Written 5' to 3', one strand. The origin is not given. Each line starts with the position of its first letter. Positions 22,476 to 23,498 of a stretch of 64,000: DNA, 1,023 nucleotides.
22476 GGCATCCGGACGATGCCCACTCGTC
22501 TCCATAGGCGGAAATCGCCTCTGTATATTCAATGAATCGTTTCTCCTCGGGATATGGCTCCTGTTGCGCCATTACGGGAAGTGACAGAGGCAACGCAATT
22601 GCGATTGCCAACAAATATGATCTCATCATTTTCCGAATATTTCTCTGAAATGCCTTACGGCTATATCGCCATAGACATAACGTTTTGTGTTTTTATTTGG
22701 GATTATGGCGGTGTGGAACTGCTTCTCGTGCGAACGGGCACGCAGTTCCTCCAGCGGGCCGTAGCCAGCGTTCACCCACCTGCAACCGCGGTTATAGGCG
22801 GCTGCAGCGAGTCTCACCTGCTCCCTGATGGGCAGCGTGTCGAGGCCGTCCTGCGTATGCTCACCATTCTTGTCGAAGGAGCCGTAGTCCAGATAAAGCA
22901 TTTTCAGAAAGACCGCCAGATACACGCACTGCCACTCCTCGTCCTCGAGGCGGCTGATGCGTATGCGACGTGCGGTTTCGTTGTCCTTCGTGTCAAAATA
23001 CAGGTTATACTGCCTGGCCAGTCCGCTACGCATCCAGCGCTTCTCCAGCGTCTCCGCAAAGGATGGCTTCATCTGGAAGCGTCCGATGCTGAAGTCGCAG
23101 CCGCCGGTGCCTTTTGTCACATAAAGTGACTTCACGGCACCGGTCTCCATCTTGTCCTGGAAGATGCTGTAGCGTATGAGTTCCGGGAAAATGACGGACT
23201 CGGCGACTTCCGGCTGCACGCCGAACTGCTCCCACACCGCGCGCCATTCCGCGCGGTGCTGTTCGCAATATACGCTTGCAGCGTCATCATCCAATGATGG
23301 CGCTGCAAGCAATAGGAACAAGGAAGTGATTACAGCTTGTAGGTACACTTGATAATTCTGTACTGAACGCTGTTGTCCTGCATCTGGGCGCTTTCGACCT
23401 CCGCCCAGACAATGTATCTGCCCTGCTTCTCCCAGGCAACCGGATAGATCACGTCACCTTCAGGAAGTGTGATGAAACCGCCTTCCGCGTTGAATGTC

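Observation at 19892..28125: Five-gene operon of mostly unknown exported proteins (Zn-ribbon OmpA, helical giant, lysozyme-like, TPR-like, Gly-rich hydrophobic) facing a TPR-TM-LuxR regulator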

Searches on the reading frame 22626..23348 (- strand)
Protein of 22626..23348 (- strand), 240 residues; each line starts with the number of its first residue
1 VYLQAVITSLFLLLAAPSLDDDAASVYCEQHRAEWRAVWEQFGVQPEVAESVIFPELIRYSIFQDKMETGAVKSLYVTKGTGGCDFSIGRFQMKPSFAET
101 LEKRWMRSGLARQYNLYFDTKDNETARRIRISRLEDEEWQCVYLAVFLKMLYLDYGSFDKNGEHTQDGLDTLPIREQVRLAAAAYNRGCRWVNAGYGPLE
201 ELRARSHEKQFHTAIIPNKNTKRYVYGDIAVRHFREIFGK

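Call 3: search_protein_families(library=pfam, proteins=[window:22626-23348:-], max_evalue=0.1)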
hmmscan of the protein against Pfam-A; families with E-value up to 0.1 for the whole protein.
window:22626-23348:- (240 aa): 0 families

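Call 4: search_protein_families(library=ncbifam, proteins=[window:22626-23348:-], max_evalue=0.1)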
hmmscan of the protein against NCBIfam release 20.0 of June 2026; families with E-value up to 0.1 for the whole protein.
window:22626-23348:- (240 aa): 0 families

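Call 5: search_protein_families(library=padloc, proteins=[window:22626-23348:-], max_evalue=0.1)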
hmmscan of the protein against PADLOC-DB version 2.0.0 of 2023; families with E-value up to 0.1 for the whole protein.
window:22626-23348:- (240 aa): 0 families

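Call 6: search_protein_families(library=phrogs, proteins=[window:22626-23348:-], max_evalue=0.1)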
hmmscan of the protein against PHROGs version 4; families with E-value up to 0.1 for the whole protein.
window:22626-23348:- (240 aa): 1 family
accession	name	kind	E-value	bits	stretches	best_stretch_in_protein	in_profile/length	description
phrog_24281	-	unknown function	0.035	15.2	1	205-235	22-52/70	-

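Call 7: search_solved_structures(query=window:22626-23348:-, max_evalue=10)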
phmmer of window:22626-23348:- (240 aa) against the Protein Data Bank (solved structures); distinct sequences matched with E-value up to 10: 8.
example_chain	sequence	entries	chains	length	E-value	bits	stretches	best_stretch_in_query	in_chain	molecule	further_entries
9mhe_L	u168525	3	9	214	0.14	14.9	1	15-72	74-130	12.1F Light chain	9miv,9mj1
1wje_A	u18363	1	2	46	0.15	14.8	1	22-53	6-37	HIV-1 INTEGRASE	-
1wjf_A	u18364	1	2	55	0.23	14.2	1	22-53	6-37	HIV-1 INTEGRASE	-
9lf5_J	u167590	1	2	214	0.3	13.9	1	13-72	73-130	THC-4881 Light chain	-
6n8d_E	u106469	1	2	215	0.86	12.4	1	17-72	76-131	A1431 Fab light chain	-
4jkw_A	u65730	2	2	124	1.2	11.9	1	96-126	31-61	Butyrophilin subfamily 3 member A1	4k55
4f8t_A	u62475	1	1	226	1.3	11.8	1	96-125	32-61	Butyrophilin subfamily 3 member A3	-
6oed_L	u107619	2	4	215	1.7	11.4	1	13-72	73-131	CH55 Fab light chain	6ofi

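Call 11: find_homologous_proteins(query=window:22626-23348:-)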
Query window:22626-23348:- (240 aa): 713 proteins with E <= 0.001 among 1040 candidates; the best 120 are listed.
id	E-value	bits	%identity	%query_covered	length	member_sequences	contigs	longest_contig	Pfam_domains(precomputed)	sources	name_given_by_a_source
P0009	2.4e-153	527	99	96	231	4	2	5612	-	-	-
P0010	6.6e-153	525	98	96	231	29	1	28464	-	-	-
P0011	2.3e-151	520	98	96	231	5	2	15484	-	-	-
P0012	6.4e-132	456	98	85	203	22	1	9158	-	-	-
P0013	2.6e-129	448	82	99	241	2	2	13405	-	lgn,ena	-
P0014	2.8e-129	448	85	93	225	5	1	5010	-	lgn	-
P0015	2.1e-126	438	77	100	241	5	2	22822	-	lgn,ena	-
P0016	3.0e-125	435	76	99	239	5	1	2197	-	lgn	-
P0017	5.7e-124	430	76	99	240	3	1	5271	-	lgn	-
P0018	3.0e-122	425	76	99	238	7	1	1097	-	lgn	-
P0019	4.0e-122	424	75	99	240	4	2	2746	-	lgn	-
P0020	6.0e-122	424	75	98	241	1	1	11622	-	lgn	-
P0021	1.3e-121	423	76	92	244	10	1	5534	-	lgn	-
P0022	4.4e-121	421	73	99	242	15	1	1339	-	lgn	-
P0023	1.6e-120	419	76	92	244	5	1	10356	-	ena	-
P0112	1.9e-76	275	59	85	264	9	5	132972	-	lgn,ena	-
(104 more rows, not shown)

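Call 13: find_encoding_contigs(protein=P0112, flank=10000, max_places=3)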
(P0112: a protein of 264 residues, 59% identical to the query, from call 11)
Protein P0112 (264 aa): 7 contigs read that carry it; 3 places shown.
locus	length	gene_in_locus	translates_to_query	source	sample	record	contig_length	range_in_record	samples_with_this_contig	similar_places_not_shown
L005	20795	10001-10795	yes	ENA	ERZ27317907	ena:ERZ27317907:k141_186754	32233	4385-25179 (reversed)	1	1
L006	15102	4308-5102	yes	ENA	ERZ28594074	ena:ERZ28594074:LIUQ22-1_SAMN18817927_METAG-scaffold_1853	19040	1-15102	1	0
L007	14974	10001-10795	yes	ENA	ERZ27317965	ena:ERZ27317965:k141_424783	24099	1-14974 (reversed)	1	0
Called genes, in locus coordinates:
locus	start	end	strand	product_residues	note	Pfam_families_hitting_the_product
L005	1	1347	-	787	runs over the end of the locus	PF02743:dCache_1, PF22673:MCP-like_PDC_1, PF00672:HAMP, PF07228:SpoIIE, PF13581:HATPase_c_2, PF02518:HATPase_c (faint)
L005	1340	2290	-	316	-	PF13379:NMT1_2 (faint), PF09084:NMT1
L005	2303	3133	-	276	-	PF01636:APH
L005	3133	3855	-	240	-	PF13328:HD_4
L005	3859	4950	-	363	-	PF04607:RelA_SpoT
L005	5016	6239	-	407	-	PF00515:TPR_1 (faint), PF07719:TPR_2 (faint), PF13424:TPR_12 (faint), PF00196:GerE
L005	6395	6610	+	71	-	PF00196:GerE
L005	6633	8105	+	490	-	PF13385:Laminin_G_3 (faint), PF00691:OmpA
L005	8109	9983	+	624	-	-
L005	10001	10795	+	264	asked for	-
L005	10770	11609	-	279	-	PF01757:Acyl_transf_3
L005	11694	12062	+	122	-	PF04342:DMT_6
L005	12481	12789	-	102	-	-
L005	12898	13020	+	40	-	-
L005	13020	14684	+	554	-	-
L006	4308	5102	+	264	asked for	-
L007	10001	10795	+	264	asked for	-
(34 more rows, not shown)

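Call 22: search_solved_structures(query=A1, max_evalue=10, show_alignments=2)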
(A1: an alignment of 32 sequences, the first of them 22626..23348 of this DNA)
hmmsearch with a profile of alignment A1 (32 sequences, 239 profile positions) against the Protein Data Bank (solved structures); distinct sequences matched with E-value up to 10: 2.
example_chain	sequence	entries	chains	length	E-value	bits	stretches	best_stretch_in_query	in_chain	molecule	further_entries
1wje_A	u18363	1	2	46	0.58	12.5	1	21-52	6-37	HIV-1 INTEGRASE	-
1wjf_A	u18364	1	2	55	0.91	11.9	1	21-52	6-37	HIV-1 INTEGRASE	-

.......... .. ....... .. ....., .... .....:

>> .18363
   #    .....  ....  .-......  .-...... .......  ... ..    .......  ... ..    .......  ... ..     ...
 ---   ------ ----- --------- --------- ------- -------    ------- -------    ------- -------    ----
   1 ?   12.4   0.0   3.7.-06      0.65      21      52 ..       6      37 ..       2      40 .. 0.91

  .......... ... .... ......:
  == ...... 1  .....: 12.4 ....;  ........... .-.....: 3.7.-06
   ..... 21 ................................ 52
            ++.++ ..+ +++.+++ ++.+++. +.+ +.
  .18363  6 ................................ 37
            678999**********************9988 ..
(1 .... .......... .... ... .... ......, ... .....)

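Call 24: find_related_loci(query=A1, collection=genome_contigs, flank=8000)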
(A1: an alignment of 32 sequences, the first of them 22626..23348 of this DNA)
Query A1 (240 aa) in genome_contigs; peptide patterns used: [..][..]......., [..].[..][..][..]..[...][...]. (x = any residue, [..] = any of these).
600 stretches matched a pattern (row limit reached: there are more); 539 encode a relative of the query (tblastn E <= 1e-3); the best 80 are kept; 78 distinct loci.
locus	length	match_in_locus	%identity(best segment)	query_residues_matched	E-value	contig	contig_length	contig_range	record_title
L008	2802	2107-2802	93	1-232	2e-158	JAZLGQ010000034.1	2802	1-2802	MAG: Candidatus Cryptobacteroides sp. isolate T1900044994_TA20190056.MAGScoT_cleanbin_000042 SGB_4236_k141_547592, whole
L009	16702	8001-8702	74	1-234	2e-128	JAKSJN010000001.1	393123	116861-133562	MAG: Bacteroidales bacterium isolate Horse_feces48 MAG048_1, whole genome shotgun sequence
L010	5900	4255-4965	76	1-237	6e-128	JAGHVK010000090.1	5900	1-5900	MAG: Candidatus Cacconaster merdequi isolate E5_MB2_33 c_000000441482, whole genome shotgun sequence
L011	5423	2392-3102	75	1-237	3e-127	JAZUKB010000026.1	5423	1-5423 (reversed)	MAG: Candidatus Cryptobacteroides sp. isolate T1900045249_TH20190019.MAGScoT_cleanbin_000093 SGB_5736_k141_5595964, whol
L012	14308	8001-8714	73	1-238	1e-126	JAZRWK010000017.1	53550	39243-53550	MAG: Candidatus Cryptobacteroides sp. isolate T1900044952_TA20190005.MAGScoT_cleanbin_000006 SGB_3700_k141_1126827, whol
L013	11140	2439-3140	75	1-234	1e-125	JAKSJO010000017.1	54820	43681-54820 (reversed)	MAG: Bacteroidales bacterium isolate Horse_feces49 MAG049_17, whole genome shotgun sequence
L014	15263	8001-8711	74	1-237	2e-124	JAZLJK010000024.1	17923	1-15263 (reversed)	MAG: Bacteroidales bacterium isolate T1900044966_TA20190028.MAGScoT_cleanbin_000009 SGB_3987_k141_1197792, whole genome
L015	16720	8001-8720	70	1-240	5e-124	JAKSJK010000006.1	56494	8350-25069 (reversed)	MAG: Bacteroidales bacterium isolate Horse_feces45 MAG045_6, whole genome shotgun sequence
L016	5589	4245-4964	71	1-240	1e-123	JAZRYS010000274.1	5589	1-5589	MAG: Candidatus Aphodosoma sp. isolate T1900044949_TA20190002.MAGScoT_cleanbin_000044 SGB_3548_k141_2237375, whole genom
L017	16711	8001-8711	72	1-237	2e-122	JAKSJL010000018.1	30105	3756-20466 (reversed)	MAG: Bacteroidales bacterium isolate Horse_feces46 MAG046_18, whole genome shotgun sequence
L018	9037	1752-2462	70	1-237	2e-119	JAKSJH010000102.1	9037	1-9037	MAG: Bacteroidales bacterium isolate Horse_feces42 MAG042_102, whole genome shotgun sequence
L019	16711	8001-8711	68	1-237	1e-119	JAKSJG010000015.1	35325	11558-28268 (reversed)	MAG: Bacteroidales bacterium isolate Horse_feces41 MAG041_15, whole genome shotgun sequence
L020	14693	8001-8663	75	15-235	6e-119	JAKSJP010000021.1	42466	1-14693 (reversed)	MAG: Bacteroidales bacterium isolate Horse_feces50 MAG050_21, whole genome shotgun sequence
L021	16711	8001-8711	68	1-237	9e-118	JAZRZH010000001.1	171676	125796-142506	MAG: Bacteroidales bacterium isolate T1900044948_TA20190001.MAGScoT_cleanbin_000053 SGB_3511_k141_1392290, whole genome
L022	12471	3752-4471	65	1-240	1e-114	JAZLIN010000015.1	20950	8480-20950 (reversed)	MAG: Prevotella sp. isolate T1900044978_TA20190040.MAGScoT_cleanbin_000021 SGB_4050_k141_1799556, whole genome shotgun s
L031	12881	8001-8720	95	1-240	9e-159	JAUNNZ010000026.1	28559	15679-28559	MAG: Bacteroidia bacterium isolate S33M_St_48 NODE_594_length_28559_cov_31.578585, whole genome shotgun sequence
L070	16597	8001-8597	46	24-239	8e-55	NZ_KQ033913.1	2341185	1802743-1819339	Parabacteroides goldsteinii DSM 19448 = WAL 12034 strain DSM 19448 aczIT-supercont1.2, whole genome shotgun sequence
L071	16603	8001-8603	44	20-237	3e-54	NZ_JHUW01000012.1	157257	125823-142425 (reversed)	Prevotella sp. MA2016 T360DRAFT_scaffold00008.8_C, whole genome shotgun sequence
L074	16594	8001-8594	45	20-234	2e-53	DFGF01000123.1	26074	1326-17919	MAG TPA_asm: Prevotella sp. UBA3757 UBA3757_contig_84, whole genome shotgun sequence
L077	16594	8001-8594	44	20-234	3e-53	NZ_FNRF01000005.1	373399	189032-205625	Xylanibacter ruminicola strain D31d, whole genome shotgun sequence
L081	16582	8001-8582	45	20-230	3e-52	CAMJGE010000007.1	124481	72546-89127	MAG: uncultured Prevotella sp. isolate SRR12081293_bin.78_metaWRAP_v1.3_MAG genome assembly, contig: ERZ12289773.105, wh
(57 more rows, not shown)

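Call 27: predict_structure(alignment_id=A1)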
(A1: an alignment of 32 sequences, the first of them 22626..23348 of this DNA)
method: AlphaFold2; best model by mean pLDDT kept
length: 240 residues; sequences in the alignment: 32
mean_pLDDT: 89.8   pTM: 0.86
mean pLDDT of the five models: 89.8, 88.7, 87.8, 87.6, 87.5
residues with pLDDT >= 90: 177; 70-90: 35; 50-70: 24; < 50: 4
segments of 3 or more residues with pLDDT < 50: 13-16
pLDDT, mean of each block of 10 residues (from residue 1): 62 54 92 97 97 95 65 82 85 94 96 97 95 95 98 97 97 98 96 96 95 87 96 88
secondary structure, 60 per line:
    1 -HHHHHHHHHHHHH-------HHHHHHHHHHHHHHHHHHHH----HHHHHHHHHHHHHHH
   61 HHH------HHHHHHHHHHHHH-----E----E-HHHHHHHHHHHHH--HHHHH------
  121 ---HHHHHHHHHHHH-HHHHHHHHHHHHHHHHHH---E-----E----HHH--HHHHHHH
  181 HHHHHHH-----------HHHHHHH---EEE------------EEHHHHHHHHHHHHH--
elements in order: H2-14 H22-41 H46-63 H70-82 H95-107 H110-114 H124-135 H137-154 H174-187 H199-205 E209-211 H226-238

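Call 31: fold_search(model_id=the predicted structure, library=pdb)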
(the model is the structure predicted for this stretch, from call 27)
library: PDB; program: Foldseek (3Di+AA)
matches with E <= 10: 72; with E <= 0.001: 0
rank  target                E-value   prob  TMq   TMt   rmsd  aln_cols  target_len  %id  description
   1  6gi4                  6.4e-01  0.75  0.33  0.40   6.2       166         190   16  Structure of Lytic Transglycosylase MltE mutant S75A from E.coli (released 2018-10-10)
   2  3mgw                  6.7e-01  0.35  0.32  0.39   9.4       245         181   13  Thermodynamics and structure of a salmon cold-active goose-type lysozyme (released 2010-05-05)
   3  4hjv_D                7.8e-01  0.63  0.31  0.39   6.6       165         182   15  Crystal structure of E. coli MltE with bound bulgecin and murodipeptide (released 2012-10-24)
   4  4hjy_A                8.2e-01  0.84  0.39  0.50   6.0       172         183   15  2.4 A Crystal structure of E. coli MltE-E64Q with bound chitopentaose (released 2012-10-24)
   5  2y8p_B                8.2e-01  0.69  0.34  0.42   6.1       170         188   15  Crystal Structure of an Outer Membrane-Anchored Endolytic Peptidoglycan Lytic Transglycosylase (MltE) from Escherichia (released 2011-04-13)
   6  3nb6                  8.2e-01  0.12  0.22  0.26   8.2       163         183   14  Crystal structure of Aquifex aeolicus peptidoglycan glycosyltransferase in complex with Methylphosphoryl Neryl Moenomyci (released 2011-05-18)
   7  4c5f_A                9.6e-01  0.54  0.42  0.32   7.7       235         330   11  Structure of Lytic Transglycosylase MltC from Escherichia coli at 2.3 A resolution. (released 2014-07-23)
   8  3gxk_D                9.6e-01  0.41  0.32  0.40   8.6       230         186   13  The crystal structure of g-type lysozyme from Atlantic cod (Gadus morhua L.) in complex with NAG oligomers sheds new l (released 2009-10-20)
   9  6ghz_A                1.1e+00  0.60  0.32  0.40   6.3       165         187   16  Structure of Lytic Transglycosylase MltE mutant Y192F from E.coli (released 2018-10-31)
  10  3gxk_B                1.1e+00  0.38  0.33  0.41   8.2       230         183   13  The crystal structure of g-type lysozyme from Atlantic cod (Gadus morhua L.) in complex with NAG oligomers sheds new l (released 2009-10-20)
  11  8urn                  1.2e+00  0.28  0.30  0.43  13.0       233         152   13  Crystal structure of EscI(51-87)-linker-EtgA(18-152) fusion protein (released 2024-02-14)
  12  3t36_B                1.2e+00  0.51  0.35  0.44   6.5       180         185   15  Crystal structure of lytic transglycosylase MltE from Eschericha coli (released 2012-07-25)
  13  6gi3                  1.3e+00  0.60  0.35  0.42   4.6       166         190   14  Structure of Lytic Transglycosylase MltE mutant S73A from E.coli (released 2018-10-10)
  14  6ghy_B                1.3e+00  0.54  0.32  0.40   6.3       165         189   15  Structure of Lytic Transglycosylase MltE inactive mutant E64Q from E.coli (released 2018-10-31)
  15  3gxk_A                1.4e+00  0.35  0.35  0.43   8.4       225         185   13  The crystal structure of g-type lysozyme from Atlantic cod (Gadus morhua L.) in complex with NAG oligomers sheds new l (released 2009-10-20)
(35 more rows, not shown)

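Call 32: search_protein_families(library=pfam, proteins=[L070:3467-4735:+, L070:4968-5819:+, L070:6316-7908:+, L070:8769-9350:+, L070:9391-10182:+, L077:3050-4933:+, L077:5022-6293:+, L077:6590-7906:+, L077:8588-9967:-, L077:1838-3037:+], max_evalue=0.01)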
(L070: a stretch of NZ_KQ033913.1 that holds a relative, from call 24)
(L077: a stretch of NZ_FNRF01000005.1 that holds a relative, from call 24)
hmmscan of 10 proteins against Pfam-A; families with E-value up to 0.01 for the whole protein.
L070:3467-4735:+ (422 aa): 3 families
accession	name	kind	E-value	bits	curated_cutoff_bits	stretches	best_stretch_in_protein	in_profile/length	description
PF00691.25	OmpA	-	7.3e-23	81.2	27.2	1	320-415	1-98/98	OmpA family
PF13385.13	Laminin_G_3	-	0.00064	20.3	27.6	1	172-275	16-112/151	Concanavalin A-like lectin/glucanases superfamily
PF23922.1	DUF7261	-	0.0025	18.5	27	1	35-108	35-108/169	Family of unknown function (DUF7261)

L070:4968-5819:+ (283 aa): 1 family
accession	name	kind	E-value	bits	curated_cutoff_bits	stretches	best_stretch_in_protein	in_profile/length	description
PF02498.22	Bro-N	-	9.6e-13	49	25.6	1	14-110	1-93/96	BRO family, N-terminal domain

L070:6316-7908:+ (530 aa): 0 families

L070:8769-9350:+ (193 aa): 4 families
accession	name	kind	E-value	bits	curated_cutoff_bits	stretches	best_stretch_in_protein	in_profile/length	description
PF18291.6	HU-HIG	-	4.5e-20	72.4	26.2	1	32-155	3-124/125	HU domain fused to wHTH, Ig, or Glycine-rich motif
PF00216.26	Bac_DNA_binding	-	5.9e-06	26.9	22.4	1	72-148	12-89/90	Bacterial DNA-binding protein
PF14908.11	HU-CCDC81_euk_1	-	0.00013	22.4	26.1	1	88-145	31-82/89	CCDC81 eukaryotic HU domain 1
PF14848.11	HU-DNA_bdg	-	0.00042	20.8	30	1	39-149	7-115/124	DNA-binding domain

L070:9391-10182:+ (263 aa): 0 families

L077:3050-4933:+ (627 aa): 2 families
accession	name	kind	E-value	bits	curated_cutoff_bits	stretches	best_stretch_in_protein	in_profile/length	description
PF05170.20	AsmA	-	3.4e-12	46.4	29.8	1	4-176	5-178/607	AsmA family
PF05359.17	DUF748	-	1.9e-10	40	50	1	9-175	16-172/1037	Domain of Unknown Function (DUF748)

L077:5022-6293:+ (423 aa): 4 families
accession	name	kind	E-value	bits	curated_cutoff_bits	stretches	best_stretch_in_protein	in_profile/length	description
PF00691.25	OmpA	-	4.7e-22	78.6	27.2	1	321-416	1-98/98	OmpA family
PF06439.18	3keto-disac_hyd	-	5.6e-06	27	26.8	1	167-266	47-157/187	3-keto-disaccharide hydrolase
PF13385.13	Laminin_G_3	-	0.00015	22.4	27.6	1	185-262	40-107/151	Concanavalin A-like lectin/glucanases superfamily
PF05359.17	DUF748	-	0.00023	19.8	50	1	318-361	879-922/1037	Domain of Unknown Function (DUF748)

L077:6590-7906:+ (438 aa): 0 families

L077:8588-9967:- (459 aa): 5 families
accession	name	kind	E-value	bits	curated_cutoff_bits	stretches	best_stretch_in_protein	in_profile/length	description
PF01637.24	ATPase_2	-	4.7e-18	66.3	33.2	1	3-168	1-182/225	ATPase domain predominantly from Archaea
PF03008.20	DUF234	-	1.6e-14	54.5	22.5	1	310-406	2-91/100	Archaea bacterial proteins of unknown function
PF13173.12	AAA_14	-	2.5e-09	37.7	27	1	23-161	3-117/129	AAA domain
PF13191.12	AAA_16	-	7.8e-06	26.9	32.6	1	2-60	1-63/167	AAA ATPase domain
PF13401.12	AAA_22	-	0.00032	21.5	27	1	21-125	4-108/130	AAA domain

L077:1838-3037:+ (399 aa): 1 family
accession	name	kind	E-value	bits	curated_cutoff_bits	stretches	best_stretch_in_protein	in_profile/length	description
PF01042.26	Ribonuc_L-PSP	-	1.9e-16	60.6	27.3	1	290-388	18-120/121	Endoribonuclease L-PSP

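Call 64: search_protein_families(library=pfam, proteins=[L081:2966-4843:-, L081:2346-2969:-, L074:5264-6250:+, L031:1710-2525:+, L031:2537-3475:+, L031:8720-9700:+, L021:8752-9453:+, L009:4555-4750:+], max_evalue=0.01)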
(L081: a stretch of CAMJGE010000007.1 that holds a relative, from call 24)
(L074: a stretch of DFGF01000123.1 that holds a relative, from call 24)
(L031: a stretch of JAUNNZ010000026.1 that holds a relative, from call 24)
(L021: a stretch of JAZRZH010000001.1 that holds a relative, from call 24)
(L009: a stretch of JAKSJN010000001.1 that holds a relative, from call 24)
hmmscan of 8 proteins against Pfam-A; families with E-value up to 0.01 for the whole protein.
L081:2966-4843:- (625 aa): 17 families
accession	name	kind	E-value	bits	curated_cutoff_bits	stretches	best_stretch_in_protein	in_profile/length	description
PF13424.12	TPR_12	-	2.8e-19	69.5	30.1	1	179-238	5-66/77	Tetratricopeptide repeat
PF02518.31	HATPase_c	-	8.3e-14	52.4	26.4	1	540-625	4-109/111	Histidine kinase-, DNA gyrase B-, and HSP90-like ATPase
PF07719.23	TPR_2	-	1.3e-10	41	27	0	181-205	5-29/34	Tetratricopeptide repeat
PF00515.34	TPR_1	-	1.8e-10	40.6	27.8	2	182-205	6-29/34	Tetratricopeptide repeat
PF17874.7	TPR_MalT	-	2e-09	37.6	45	1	63-240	16-184/336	MalT-like TPR region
PF13181.12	TPR_8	-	5.5e-07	29.7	25.7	0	342-365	3-26/34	Tetratricopeptide repeat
PF13374.12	TPR_10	-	4e-06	27.1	27.5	0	181-208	6-33/42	Tetratricopeptide repeat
PF13581.12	HATPase_c_2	-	1.3e-05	25.6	27.4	1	545-586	35-80/127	Histidine kinase-like ATPase domain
PF14559.12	TPR_19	-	2.6e-05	24.9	25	0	311-359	1-44/68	Tetratricopeptide repeat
PF07730.19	HisKA_3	-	3.7e-05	24.6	24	1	452-501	1-53/68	Histidine kinase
PF13432.12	TPR_16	-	4.5e-05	24.2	32.7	0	306-365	2-56/65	Tetratricopeptide repeat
PF25058.1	ARM_TT21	-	0.00029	21.2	27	0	260-360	56-148/155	Tetratricopeptide repeat protein 21 ARM repeat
PF13589.12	HATPase_c_3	-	0.00091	19.7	25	1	547-597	8-60/137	Histidine kinase-, DNA gyrase B-, and HSP90-like ATPase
PF25068.1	ARM_TT21_4th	-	0.0012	19.6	30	1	153-259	15-115/153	Tetratricopeptide repeat protein 21 forth ARM domain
PF13428.12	TPR_14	-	0.0026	18.7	23.5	0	342-366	3-27/44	Tetratricopeptide repeat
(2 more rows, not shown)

L081:2346-2969:- (207 aa): 3 families
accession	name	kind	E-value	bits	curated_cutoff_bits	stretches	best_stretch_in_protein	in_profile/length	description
PF00072.30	Response_reg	-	2.1e-27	95.9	30.2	1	8-120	1-111/111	Response regulator receiver domain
PF00196.25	GerE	-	6.5e-15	54.9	23.5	1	146-200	2-56/57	Bacterial regulatory proteins, luxR family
PF13412.12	HTH_24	-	0.00032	20.7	21.9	1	150-187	4-43/48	Winged helix-turn-helix DNA-binding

L074:5264-6250:+ (328 aa): 1 family
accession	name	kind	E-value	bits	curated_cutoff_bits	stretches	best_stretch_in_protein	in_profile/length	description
PF14903.11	WG_beta_rep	-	9.5e-07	29.2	25.6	1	178-195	1-18/35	WG containing repeat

L031:1710-2525:+ (271 aa): 0 families

L031:2537-3475:+ (312 aa): 9 families
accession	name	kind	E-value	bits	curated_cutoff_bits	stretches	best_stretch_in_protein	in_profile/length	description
PF13240.11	Zn_Ribbon_1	-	1.3e-11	44.3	25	2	149-169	2-22/23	zinc-ribbon domain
PF12773.13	DZR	-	6.2e-10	39.5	27.3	1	117-167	1-45/45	Double zinc ribbon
PF13248.11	Zn_ribbon_3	-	7.3e-09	35.2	27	2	113-138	1-26/26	zinc-ribbon domain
PF17032.10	Zn_ribbon_15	-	6.5e-07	30.5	28.9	1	112-135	50-73/73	zinc-ribbon family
PF18912.6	DZR_2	-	6.3e-05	23.2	27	1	116-166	9-55/56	Double zinc ribbon domain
PF24460.1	DUF7575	-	6.7e-05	22.6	28.5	1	115-139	4-28/28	Domain of unknown function (DUF7575)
PF10083.14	DUF2321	-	8.5e-05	22.7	24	1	110-182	22-89/157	Uncharacterized protein conserved in bacteria (DUF2321)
PF24463.1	DUF7577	-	0.00027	20.9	28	1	148-168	4-24/27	Domain of unknown function (DUF7577)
PF18551.6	TackOD1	-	0.001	19.1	32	1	110-168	70-132/188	Thaumarchaeal output domain 1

L031:8720-9700:+ (326 aa): 0 families

L021:8752-9453:+ (233 aa): 0 families

L009:4555-4750:+ (64 aa): 5 families
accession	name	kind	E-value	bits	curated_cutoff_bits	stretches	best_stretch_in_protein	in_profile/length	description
PF00196.25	GerE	-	2.3e-12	46.8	23.5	1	3-57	2-56/57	Bacterial regulatory proteins, luxR family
PF13384.12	HTH_23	-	0.00061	20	24.6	1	10-39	9-39/50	Homeodomain-like domain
PF04545.22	Sigma70_r4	-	0.001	19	24.1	1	6-45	9-47/50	Sigma-70, region 4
PF13412.12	HTH_24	-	0.0016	18.4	21.9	1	17-44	16-43/48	Winged helix-turn-helix DNA-binding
PF16365.12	EutK_C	-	0.0022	18.4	27.5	1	9-36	6-32/52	Ethanolamine utilization protein EutK C-terminus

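Call 74: search_protein_representatives(alignment_id=A1)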
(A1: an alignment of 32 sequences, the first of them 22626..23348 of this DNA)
Query: 32 sequences, 239 profile positions. Proteins with E-value up to 0.001 (for the whole library): 773; up to 1e-10: 698; up to 1e-30: 62. The best 150 are listed.
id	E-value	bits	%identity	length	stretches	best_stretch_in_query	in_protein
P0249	7.9e-88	310.0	-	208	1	78-237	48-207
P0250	1.9e-87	308.8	-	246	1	8-238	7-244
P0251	4.7e-85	301.0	-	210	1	52-208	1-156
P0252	3.1e-84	298.3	-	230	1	35-187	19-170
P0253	3.6e-83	294.8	-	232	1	27-237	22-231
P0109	4.3e-83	294.6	-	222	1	88-238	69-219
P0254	1.6e-82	292.6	-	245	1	12-237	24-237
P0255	3.5e-82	291.6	-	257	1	15-238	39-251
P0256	1.3e-80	286.4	-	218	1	32-182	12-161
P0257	1.6e-80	286.1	-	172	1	70-238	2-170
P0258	7.4e-74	264.3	-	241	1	6-238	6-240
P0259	1.5e-65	237.1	-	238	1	16-238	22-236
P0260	4.3e-62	225.8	-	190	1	42-235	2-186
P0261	1.3e-59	217.6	-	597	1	30-208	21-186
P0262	1.4e-57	211.0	-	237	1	17-236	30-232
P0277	8.2e-47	175.8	-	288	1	15-237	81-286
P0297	2.7e-32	128.2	-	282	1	23-234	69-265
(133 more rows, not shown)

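Call 76: search_solved_structures(query=A5, max_evalue=10, show_alignments=2)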
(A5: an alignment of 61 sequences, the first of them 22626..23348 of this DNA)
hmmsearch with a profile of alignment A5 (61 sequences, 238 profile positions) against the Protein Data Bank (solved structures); distinct sequences matched with E-value up to 10: 1.
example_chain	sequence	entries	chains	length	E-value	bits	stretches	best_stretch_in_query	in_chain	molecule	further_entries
3gxk_A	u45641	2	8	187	0.071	15.7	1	158-219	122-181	Goose-type lysozyme 1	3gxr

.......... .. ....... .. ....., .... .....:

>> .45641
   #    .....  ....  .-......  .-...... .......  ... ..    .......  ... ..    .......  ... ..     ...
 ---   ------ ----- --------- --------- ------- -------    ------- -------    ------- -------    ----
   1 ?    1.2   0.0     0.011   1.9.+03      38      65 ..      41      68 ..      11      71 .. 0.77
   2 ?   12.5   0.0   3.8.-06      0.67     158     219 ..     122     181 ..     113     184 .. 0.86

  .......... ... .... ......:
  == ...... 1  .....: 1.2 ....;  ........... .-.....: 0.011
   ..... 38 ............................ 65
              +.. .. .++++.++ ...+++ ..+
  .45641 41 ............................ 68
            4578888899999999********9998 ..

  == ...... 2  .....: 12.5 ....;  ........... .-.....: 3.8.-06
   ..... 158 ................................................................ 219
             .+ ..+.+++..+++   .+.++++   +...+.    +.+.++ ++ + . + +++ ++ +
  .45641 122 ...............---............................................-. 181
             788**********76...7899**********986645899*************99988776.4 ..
